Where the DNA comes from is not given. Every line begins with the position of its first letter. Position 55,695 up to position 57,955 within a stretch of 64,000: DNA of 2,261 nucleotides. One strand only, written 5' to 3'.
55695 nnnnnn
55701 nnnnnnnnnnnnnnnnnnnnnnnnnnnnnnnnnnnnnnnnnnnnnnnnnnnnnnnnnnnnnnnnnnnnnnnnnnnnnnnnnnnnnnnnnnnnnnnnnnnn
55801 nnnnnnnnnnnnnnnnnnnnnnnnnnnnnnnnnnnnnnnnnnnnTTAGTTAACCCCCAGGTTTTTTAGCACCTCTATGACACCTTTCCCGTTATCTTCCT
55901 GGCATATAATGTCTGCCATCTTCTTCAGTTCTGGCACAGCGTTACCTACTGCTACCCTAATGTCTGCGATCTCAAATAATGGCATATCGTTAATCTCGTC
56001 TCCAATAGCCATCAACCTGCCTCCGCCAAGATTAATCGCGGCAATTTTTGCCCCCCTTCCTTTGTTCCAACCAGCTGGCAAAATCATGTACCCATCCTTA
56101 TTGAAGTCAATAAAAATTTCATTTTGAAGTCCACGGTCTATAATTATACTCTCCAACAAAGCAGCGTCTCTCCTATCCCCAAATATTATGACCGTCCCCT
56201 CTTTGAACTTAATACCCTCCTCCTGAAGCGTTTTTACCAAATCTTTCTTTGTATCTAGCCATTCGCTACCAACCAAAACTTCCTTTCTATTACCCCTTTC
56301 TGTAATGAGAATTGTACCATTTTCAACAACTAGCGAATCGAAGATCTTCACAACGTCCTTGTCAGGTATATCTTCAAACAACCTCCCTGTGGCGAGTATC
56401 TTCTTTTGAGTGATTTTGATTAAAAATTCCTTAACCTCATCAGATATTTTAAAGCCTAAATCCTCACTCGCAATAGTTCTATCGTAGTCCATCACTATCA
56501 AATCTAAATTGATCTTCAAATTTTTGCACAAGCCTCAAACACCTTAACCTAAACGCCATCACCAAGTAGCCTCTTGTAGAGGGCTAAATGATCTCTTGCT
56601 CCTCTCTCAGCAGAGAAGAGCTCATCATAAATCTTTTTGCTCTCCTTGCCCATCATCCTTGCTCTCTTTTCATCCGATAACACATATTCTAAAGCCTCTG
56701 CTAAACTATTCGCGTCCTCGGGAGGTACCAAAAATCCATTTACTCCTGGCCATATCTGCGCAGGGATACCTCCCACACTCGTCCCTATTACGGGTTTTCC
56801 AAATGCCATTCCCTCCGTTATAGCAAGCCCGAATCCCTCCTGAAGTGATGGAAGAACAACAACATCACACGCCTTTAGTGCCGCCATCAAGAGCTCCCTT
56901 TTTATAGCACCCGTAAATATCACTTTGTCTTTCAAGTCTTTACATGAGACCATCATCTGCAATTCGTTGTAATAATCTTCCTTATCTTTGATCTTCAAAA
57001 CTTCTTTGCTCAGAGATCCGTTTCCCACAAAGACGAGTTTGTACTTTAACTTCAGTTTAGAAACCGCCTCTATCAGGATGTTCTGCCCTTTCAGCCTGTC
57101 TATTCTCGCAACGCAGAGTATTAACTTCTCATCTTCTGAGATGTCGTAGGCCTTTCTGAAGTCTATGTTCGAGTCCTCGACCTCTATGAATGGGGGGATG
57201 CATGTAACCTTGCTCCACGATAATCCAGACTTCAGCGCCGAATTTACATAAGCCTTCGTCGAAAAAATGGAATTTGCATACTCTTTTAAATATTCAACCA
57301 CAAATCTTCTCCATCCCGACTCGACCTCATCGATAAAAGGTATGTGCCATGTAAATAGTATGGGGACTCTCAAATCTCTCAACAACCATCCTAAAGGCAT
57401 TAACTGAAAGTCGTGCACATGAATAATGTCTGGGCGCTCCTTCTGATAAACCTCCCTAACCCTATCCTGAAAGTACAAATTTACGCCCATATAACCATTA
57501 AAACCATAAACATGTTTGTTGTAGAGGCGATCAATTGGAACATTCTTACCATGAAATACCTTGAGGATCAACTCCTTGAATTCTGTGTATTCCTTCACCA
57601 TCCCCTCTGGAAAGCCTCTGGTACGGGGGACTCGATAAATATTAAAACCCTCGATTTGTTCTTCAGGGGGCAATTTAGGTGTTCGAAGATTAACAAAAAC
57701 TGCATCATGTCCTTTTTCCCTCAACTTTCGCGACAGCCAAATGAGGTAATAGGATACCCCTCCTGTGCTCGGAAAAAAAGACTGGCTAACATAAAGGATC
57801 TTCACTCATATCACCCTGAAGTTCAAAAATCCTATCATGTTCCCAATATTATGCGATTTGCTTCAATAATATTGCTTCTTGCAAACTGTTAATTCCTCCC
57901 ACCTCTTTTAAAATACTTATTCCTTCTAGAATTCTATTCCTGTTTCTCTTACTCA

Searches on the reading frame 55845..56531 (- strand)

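Call 50: search_protein_families(library=ncbifam, proteins=[window:55845-56531:-], max_evalue=0.00001)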
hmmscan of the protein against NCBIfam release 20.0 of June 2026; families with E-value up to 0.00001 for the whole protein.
window:55845-56531:- (228 aa): 10 families
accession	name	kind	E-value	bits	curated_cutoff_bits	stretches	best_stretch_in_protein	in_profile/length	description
TIGR01487.1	Pglycolate_arch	equivalog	4.8e-27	95.2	122.75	1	11-222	3-215/215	phosphoglycolate phosphatase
TIGR01482.1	SPP-subfamily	subfamily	1.1e-22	80.7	107.15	1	12-225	1-224/225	sucrose-phosphate phosphatase subfamily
TIGR00099.1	Cof-subfamily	subfamily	1.9e-17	63.7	137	1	145-222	176-256/256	Cof-type HAD-IIB family hydrolase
NF002245.0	PRK01158.1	equivalog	5.3e-17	61.9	198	1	9-225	3-228/233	phosphoglycolate phosphatase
NF045966.1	YcsE_rel_Pase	equivalog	3.6e-11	43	220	1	58-227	88-264/265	YcsE-related riboflavin metabolism phosphatase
NF007806.0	PRK10513.1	equivalog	1.1e-09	38.1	273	1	151-221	191-263/270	sugar-phosphatase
TIGR01484.1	HAD-SF-IIB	subfamily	3.1e-09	37.2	41.8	1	11-195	1-221/221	HAD-IIB family hydrolase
TIGR01670.1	KdsC-phosphatas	subfamily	3.8e-07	30.2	106.95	1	170-221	92-143/154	3-deoxy-D-manno-octulosonate 8-phosphate phosphatase, YrbI family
NF007821.0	PRK10530.1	equivalog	1.6e-06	27.5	274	1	172-223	217-268/272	pyridoxal phosphatase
TIGR01486.1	HAD-SF-IIB-MPGP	subfamily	2.3e-06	27.1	164.75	0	172-223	197-254/257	mannosyl-3-phosphoglycerate phosphatase family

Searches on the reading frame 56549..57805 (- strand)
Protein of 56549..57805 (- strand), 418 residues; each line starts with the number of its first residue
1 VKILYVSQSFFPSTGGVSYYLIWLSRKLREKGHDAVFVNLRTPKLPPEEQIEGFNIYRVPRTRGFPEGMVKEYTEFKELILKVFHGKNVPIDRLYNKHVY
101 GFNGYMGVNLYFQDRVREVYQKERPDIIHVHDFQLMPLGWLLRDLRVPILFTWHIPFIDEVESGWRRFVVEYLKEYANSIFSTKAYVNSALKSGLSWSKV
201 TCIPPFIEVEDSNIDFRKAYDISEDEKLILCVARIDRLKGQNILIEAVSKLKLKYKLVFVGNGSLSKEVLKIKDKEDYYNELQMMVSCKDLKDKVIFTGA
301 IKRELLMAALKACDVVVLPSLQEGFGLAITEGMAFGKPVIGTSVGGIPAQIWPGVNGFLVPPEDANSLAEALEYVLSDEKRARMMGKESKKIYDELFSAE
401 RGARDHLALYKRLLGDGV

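Call 50: search_protein_families(library=ncbifam, proteins=[window:56549-57805:-], max_evalue=0.00001)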
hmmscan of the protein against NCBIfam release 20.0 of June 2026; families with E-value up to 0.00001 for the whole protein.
window:56549-57805:- (418 aa): 42 families (the best 25 are shown)
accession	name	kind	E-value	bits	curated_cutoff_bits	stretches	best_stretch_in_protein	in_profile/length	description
NF041876.1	EPS_EpsE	equivalog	1.4e-31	110.2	400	1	226-404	214-387/389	exopolysaccharide biosynthesis GT4 family glycosyltransferase EpsE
TIGR03088.1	stp2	hypoth_equivalog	2.8e-29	102.3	409.05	1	221-414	189-374/374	TIGR03088 family PEP-CTERM/XrtA system glycosyltransferase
TIGR03999.1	thiol_BshA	equivalog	3.8e-27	95.2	273.7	1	199-414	168-374/375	N-acetyl-alpha-D-glucosaminyl L-malate synthase BshA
TIGR03449.1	mycothiol_MshA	equivalog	7.1e-27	94.3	462.5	1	126-413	104-403/406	D-inositol-3-phosphate glycosyltransferase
NF047684.1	TeichurnBiosyTuaC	equivalog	2.6e-24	85.9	550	1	206-413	199-389/391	teichuronic acid biosynthesis protein TuaC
NF038295.1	EPS_HpsP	equivalog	6.9e-24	84.6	550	1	212-413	193-387/388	hormogonium polysaccharide biosynthesis glycosyltransferase HpsP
NF041139.1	TreT_Thcocales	equivalog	9.1e-24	84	775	1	124-398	124-397/412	trehalose synthase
TIGR02149.1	glgA_Coryne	subfamily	5.8e-23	81.6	302.4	1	211-413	189-390/391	glycogen synthase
NF041010.1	glycosy_Agl16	equivalog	7.4e-23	81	575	1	119-395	68-334/352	glycosylation protein Agl16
TIGR04157.1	glyco_rSAM_CFB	subfamily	7.9e-23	81.1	400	1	213-401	214-397/406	TIGR04157 family glycosyltransferase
TIGR04047.1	MSMEG_0565_glyc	hypoth_equivalog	2.7e-20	72.8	259.85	1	216-412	184-373/373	MSMEG_0565 family glycosyltransferase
NF046085.1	XrtY_assoc_Gly1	equivalog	3.1e-20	72.4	400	1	179-414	163-385/387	XrtY-associated glycosyltransferase XYAG1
TIGR02095.1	glgA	subfamily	2.1e-19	69.6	328.45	1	223-413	291-477/477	glycogen/starch synthase, ADP-glucose type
NF012028.0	PRK15484.1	subfamily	5.9e-18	65.1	618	1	186-395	149-361/380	lipopolysaccharide N-acetylglucosaminyltransferase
NF038229.1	Glyco4_Geo_Pelo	equivalog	2.1e-17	63.2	400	1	116-414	47-337/338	GPMC system family 4 glycosyltransferase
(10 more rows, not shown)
